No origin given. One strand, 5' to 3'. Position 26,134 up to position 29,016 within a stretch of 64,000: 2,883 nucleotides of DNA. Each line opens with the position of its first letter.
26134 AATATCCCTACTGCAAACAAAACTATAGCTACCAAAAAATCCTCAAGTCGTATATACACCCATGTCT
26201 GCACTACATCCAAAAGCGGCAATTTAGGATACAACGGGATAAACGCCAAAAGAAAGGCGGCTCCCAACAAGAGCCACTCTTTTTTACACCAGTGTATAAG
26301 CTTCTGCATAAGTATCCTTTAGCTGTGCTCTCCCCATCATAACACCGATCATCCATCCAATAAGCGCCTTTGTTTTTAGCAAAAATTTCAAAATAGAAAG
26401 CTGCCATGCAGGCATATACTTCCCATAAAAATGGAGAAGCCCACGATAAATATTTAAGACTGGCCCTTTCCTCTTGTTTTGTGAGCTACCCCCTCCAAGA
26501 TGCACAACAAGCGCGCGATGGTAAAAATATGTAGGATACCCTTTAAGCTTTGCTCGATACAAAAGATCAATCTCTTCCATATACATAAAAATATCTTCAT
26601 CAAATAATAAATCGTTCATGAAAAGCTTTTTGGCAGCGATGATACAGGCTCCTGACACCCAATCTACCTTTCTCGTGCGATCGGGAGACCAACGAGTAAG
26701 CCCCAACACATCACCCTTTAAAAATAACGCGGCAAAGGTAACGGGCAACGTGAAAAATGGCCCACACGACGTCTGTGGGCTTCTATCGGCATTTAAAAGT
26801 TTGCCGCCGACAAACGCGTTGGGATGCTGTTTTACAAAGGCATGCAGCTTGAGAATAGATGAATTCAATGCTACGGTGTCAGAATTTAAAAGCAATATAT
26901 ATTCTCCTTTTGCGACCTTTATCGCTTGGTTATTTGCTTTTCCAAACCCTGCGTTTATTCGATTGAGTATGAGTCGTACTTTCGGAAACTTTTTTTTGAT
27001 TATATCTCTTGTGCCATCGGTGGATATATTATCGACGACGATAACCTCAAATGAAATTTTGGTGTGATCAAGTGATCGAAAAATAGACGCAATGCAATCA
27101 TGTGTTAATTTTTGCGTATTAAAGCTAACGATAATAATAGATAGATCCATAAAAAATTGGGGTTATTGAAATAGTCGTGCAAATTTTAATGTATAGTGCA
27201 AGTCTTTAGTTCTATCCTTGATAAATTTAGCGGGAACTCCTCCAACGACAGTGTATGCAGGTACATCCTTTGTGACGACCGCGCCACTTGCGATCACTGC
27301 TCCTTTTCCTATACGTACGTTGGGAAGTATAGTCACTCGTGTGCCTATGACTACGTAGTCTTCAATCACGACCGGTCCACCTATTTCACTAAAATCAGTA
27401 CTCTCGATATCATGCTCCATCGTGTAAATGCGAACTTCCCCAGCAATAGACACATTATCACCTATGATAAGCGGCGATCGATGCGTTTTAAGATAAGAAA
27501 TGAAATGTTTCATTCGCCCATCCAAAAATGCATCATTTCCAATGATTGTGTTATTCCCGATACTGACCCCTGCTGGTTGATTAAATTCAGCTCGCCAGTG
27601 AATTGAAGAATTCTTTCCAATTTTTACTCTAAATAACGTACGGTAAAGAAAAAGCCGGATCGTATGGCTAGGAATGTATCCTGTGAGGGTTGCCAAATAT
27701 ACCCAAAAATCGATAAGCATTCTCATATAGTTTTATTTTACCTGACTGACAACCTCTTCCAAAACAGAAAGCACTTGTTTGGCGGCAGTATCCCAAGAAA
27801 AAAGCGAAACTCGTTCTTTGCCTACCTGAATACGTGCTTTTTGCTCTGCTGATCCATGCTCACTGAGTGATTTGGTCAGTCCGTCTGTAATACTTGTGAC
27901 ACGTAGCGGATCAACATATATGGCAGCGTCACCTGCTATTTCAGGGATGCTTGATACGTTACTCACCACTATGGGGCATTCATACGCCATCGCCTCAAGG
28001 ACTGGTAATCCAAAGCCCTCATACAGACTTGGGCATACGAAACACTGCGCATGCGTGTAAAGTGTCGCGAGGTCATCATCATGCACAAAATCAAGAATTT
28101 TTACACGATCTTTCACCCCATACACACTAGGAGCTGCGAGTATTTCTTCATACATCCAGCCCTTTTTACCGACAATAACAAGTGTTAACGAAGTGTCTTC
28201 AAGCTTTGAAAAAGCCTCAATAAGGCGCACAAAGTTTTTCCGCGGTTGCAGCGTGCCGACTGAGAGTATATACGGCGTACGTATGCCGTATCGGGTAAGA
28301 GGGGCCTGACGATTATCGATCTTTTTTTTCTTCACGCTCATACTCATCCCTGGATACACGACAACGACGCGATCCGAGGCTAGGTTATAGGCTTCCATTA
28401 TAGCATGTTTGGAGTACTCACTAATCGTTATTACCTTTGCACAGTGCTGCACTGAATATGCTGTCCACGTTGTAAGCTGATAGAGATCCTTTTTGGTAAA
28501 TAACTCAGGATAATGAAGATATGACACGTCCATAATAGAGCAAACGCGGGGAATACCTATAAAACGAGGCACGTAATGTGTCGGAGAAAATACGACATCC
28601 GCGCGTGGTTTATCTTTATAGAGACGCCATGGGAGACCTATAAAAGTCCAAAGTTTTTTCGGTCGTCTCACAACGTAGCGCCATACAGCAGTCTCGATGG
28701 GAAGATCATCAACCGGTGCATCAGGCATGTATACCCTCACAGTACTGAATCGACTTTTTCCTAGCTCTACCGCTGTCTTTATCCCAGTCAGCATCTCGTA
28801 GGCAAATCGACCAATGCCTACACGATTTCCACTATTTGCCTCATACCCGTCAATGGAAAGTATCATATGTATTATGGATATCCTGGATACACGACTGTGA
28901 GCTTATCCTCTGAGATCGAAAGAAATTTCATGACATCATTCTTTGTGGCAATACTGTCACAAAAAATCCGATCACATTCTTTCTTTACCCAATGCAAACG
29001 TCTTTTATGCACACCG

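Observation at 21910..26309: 993-aa fusion of an O-antigen-ligase-like domain with a GT-C domain, next to a PMT/ArnT-like GT-C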

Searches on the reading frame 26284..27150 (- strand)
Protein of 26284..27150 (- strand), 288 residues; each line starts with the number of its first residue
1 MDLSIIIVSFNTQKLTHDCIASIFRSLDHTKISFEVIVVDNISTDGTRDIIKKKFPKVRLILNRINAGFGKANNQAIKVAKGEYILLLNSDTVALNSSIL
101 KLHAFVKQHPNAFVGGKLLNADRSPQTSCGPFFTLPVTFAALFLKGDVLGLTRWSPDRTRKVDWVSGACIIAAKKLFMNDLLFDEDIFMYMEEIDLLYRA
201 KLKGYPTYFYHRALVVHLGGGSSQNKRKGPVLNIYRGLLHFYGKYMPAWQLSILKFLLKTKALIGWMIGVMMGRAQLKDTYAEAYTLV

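Call 5: search_protein_families(library=pfam, proteins=[window:26284-27150:-], max_evalue=0.1)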
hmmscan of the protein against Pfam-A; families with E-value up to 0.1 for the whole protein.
window:26284-27150:- (288 aa): 3 families
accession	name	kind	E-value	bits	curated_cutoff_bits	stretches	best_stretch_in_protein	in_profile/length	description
PF00535.33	Glycos_transf_2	-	2.1e-24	86.8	23.3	1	4-119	1-116/168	Glycosyl transferase family 2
PF13641.12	Glyco_tranf_2_3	-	2.2e-14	54.4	27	1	3-219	3-213/230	Glycosyltransferase like family 2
PF10111.15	Glyco_tranf_2_2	-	0.045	13.7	27.3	1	11-94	7-94/276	Glycosyltransferase like family 2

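Call 6: search_protein_families(library=ncbifam, proteins=[window:26284-27150:-], max_evalue=0.1)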
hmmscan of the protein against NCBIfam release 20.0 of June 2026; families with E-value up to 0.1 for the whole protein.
window:26284-27150:- (288 aa): 24 families
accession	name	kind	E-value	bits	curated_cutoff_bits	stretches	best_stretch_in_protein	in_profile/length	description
NF038302.1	EPS_HpsE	equivalog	2.4e-14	53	300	1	1-114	1-119/307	hormogonium polysaccharide biosynthesis glycosyltransferase HpsE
NF047683.1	TeichurnBiosyTuaG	equivalog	8.3e-14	51.8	400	1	3-114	8-119/252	teichuronic acid biosynthesis protein TuaG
NF041875.1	EPS_EpsD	equivalog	1.2e-12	47.9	370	1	3-217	1-206/325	exopolysaccharide biosynthesis glycosyltransferase EpsD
NF007482.0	PRK10073.1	equivalog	1.9e-12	46.8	423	1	2-92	7-96/334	glycosyltransferase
TIGR04009.1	wcaE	equivalog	2.4e-11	43.4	369.2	1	1-160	1-166/248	colanic acid biosynthesis glycosyltransferase WcaE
TIGR04195.1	S_glycosyl_SunS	equivalog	5.6e-10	38.6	350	1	7-97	63-147/421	SunS family peptide S-glycosyltransferase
TIGR03111.1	glyc2_xrt_Gpos1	hypoth_equivalog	1.1e-09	37.6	363.95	1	3-109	51-159/439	TIGR03111 family XrtG-associated glycosyltransferase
TIGR03937.1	PgaC_IcaA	equivalog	1.2e-09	37.7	422.3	1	3-215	47-248/407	poly-beta-1,6-N-acetyl-D-glucosamine synthase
NF053739.1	GlytfEpsEBac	equivalog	1.3e-09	37.5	450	1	3-119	3-121/265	glycosyltransferase EpsE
NF050050.1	ProtGlycPglI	equivalog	5.6e-09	35.8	500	1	3-108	4-110/306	GalNAc(5)-diNAcBac-PP-undecaprenol beta-1,3-glucosyltransferase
TIGR04283.1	glyco_like_mftF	equivalog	7.4e-09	35.5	182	1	3-108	1-98/221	TIGR04283 family arsenosugar biosynthesis glycosyltransferase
TIGR03965.1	mycofact_glyco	equivalog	1.3e-08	34.1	280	1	2-217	75-280/467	mycofactocin biosynthesis glycosyltransferase MftF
TIGR01556.1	rhamnosyltran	subfamily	2.2e-08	33.6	200.55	1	33-234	21-217/281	rhamnosyltransferase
TIGR04017.1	WcaA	equivalog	6.4e-08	32.5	495.75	1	3-96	7-100/279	colanic acid biosynthesis glycosyltransferase WcaA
NF007453.0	PRK10018.1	equivalog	8.2e-08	32.2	382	1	3-95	8-100/280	colanic acid biosynthesis glycosyltransferase WcaA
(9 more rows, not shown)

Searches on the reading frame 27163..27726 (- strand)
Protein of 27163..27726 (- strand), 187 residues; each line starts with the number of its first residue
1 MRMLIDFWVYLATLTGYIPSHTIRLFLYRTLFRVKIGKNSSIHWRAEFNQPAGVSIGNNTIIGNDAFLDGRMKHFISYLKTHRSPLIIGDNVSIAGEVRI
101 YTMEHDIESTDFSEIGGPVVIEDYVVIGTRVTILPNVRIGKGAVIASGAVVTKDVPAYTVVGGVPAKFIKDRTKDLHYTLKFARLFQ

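Call 5: search_protein_families(library=pfam, proteins=[window:27163-27726:-], max_evalue=0.1)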
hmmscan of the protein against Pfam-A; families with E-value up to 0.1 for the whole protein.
window:27163-27726:- (187 aa): 4 families
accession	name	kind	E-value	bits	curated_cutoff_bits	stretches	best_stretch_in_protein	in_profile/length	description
PF00132.30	Hexapep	-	1.4e-15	56.7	27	2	119-153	2-36/36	Bacterial transferase hexapeptide (six repeats)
PF14602.12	Hexapep_2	-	3.8e-09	36.5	27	1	118-153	1-34/34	Hexapeptide repeat of succinyl-transferase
PF25084.1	LbH_EIF2B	-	0.00051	20.5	54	1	86-155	39-103/105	EIF2B subunit epsilon LbH domain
PF25087.1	GMPPB_C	-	0.046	13.8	39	0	116-152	2-38/110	GMPPB C-terminal domain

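Call 6: search_protein_families(library=ncbifam, proteins=[window:27163-27726:-], max_evalue=0.1)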
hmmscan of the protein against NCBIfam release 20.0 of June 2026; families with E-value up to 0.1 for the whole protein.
window:27163-27726:- (187 aa): 46 families (the best 25 are shown)
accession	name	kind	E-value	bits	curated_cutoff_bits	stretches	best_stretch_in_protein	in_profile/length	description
NF007797.0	PRK10502.1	subfamily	5.2e-24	84.9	192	1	17-174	37-181/183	WcaF family extracellular polysaccharide biosynthesis acetyltransferase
NF007499.0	PRK10092.1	equivalog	8.5e-22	77.8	314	1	84-170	92-181/183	maltose O-acetyltransferase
NF058585.1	HptprglPActTf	PfamEq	1.2e-21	77.1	300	2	88-175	80-163/172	heptaprenylglyceryl phosphate O-acetyltransferase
TIGR03308.1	phn_thr-fam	hypoth_equivalog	1.4e-19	70.8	201.65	1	119-173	109-163/204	phosphonate metabolim protein, transferase hexapeptide repeat family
TIGR03532.1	DapD_Ac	equivalog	3.5e-19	69.4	231.75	1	33-172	98-214/231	2,3,4,5-tetrahydropyridine-2,6-dicarboxylate N-acetyltransferase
TIGR03570.1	NeuD_NnaD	subfamily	4.2e-17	62.4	160.8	1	88-167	120-202/202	NeuD/PglB/VioB family sugar acetyltransferase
NF033468.1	stregram_VatI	exception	1.6e-16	60.8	415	1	111-173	105-167/208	streptogramin A O-acetyltransferase Vat(I)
NF000311.1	Vat_ABCDEFH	equivalog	2.8e-16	59.7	300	1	114-175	106-167/201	Vat family streptogramin A O-acetyltransferase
NF000490.1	chloram_CatB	equivalog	4.7e-16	58.7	350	1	112-177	104-169/210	type B chloramphenicol O-acetyltransferase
TIGR04008.1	WcaF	equivalog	2.5e-15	56.8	326.3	1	7-173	24-179/180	colanic acid biosynthesis acetyltransferase WcaF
NF007076.0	PRK09527.1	equivalog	2.9e-15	56.2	347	1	86-179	96-193/203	galactoside O-acetyltransferase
NF041874.1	EPS_EpsC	equivalog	4.6e-15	55.7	150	2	82-171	78-166/168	serine O-acetyltransferase EpsC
NF038307.1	EPS_acetyl_HpsU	equivalog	7.1e-15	55.1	305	1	19-168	38-174/178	hormogonium polysaccharide biosynthesis acetyltransferase HpsU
NF007240.0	PRK09677.1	equivalog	1e-14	54.5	243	1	88-173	88-185/192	putative lipopolysaccharide biosynthesis O-acetyl transferase WbbJ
NF000101.1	stregram_VatA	exception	1.4e-14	54.2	450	1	114-175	114-175/219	streptogramin A O-acetyltransferase Vat(A)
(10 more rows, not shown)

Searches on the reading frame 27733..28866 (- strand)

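Call 5: search_protein_families(library=pfam, proteins=[window:27733-28866:-], max_evalue=0.1)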
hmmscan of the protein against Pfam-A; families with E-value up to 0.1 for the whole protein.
window:27733-28866:- (377 aa): 6 families
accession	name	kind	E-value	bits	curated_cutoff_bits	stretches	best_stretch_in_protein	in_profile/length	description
PF00534.26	Glycos_transf_1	-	3.9e-32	111.6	26.4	1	197-340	15-160/172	Glycosyl transferases group 1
PF13692.12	Glyco_trans_1_4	-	6.5e-28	98.2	27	1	198-333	2-139/142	Glycosyl transferases group 1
PF20706.3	GT4-conflict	-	7.2e-11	42.1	26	1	163-305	170-314/385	Family 4 Glycosyltransferase in conflict systems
PF13439.12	Glyco_transf_4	-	1.3e-07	32.2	28.5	1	56-174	41-166/170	Glycosyltransferase Family 4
PF13524.12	Glyco_trans_1_2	-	0.0062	16.9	25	1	215-353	5-129/144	Glycosyl transferase-like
PF13142.11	DUF3960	-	0.024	15.2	22.9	1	212-269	27-83/89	Domain of unknown function (DUF3960)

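Call 6: search_protein_families(library=ncbifam, proteins=[window:27733-28866:-], max_evalue=0.1)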
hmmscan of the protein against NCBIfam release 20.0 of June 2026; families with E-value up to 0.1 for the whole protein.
window:27733-28866:- (377 aa): 41 families (the best 25 are shown)
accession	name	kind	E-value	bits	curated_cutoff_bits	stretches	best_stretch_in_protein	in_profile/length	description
TIGR04047.1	MSMEG_0565_glyc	hypoth_equivalog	1.2e-30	106.9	259.85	1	130-368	127-370/373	MSMEG_0565 family glycosyltransferase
TIGR02149.1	glgA_Coryne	subfamily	7e-30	104.4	302.4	1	129-373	131-391/391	glycogen synthase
TIGR04157.1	glyco_rSAM_CFB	subfamily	7e-21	74.7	400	1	129-315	157-343/406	TIGR04157 family glycosyltransferase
NF038295.1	EPS_HpsP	equivalog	7.2e-21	74.6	550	1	124-372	135-387/388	hormogonium polysaccharide biosynthesis glycosyltransferase HpsP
TIGR03449.1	mycothiol_MshA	equivalog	3e-19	69.2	462.5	1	145-373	168-404/406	D-inositol-3-phosphate glycosyltransferase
NF050063.1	ProtGlycPglJ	equivalog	8.2e-17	61.4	500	1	149-313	152-307/363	N-acetylgalactosamine-N,N'-diacetylbacillosaminyl-diphospho-undecaprenol 4-alpha-N-acetylgalactosaminyltransferase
NF041876.1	EPS_EpsE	equivalog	6.4e-16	58.6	400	1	175-353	192-376/389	exopolysaccharide biosynthesis GT4 family glycosyltransferase EpsE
TIGR03999.1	thiol_BshA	equivalog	1.1e-15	57.4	273.7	1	131-313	134-313/375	N-acetyl-alpha-D-glucosaminyl L-malate synthase BshA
TIGR03088.1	stp2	hypoth_equivalog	8.8e-14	51.3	409.05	1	147-370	142-371/374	TIGR03088 family PEP-CTERM/XrtA system glycosyltransferase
NF047684.1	TeichurnBiosyTuaC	equivalog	5e-12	45.5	550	1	137-365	160-382/391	teichuronic acid biosynthesis protein TuaC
NF053513.1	Gtran_IagA_BgsA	equivalog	9.9e-12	44.5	460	1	134-311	98-274/333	LTA glycolipid anchor biosynthesis glycosyltransferase, IagA/BgsA family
TIGR02472.1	sucr_P_syn_N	equivalog_domain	7.1e-10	38.3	576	1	138-369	181-438/439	sucrose-phosphate synthase, putative, glycosyltransferase domain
NF038298.1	EPS_HpsO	equivalog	1.5e-09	37.1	575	1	201-372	205-387/388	hormogonium polysaccharide biosynthesis glycosyltransferase HpsO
TIGR02095.1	glgA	subfamily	3e-09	36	328.45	1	179-371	272-476/477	glycogen/starch synthase, ADP-glucose type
NF012028.0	PRK15484.1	subfamily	3.6e-09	36.2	618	1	139-369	137-375/380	lipopolysaccharide N-acetylglucosaminyltransferase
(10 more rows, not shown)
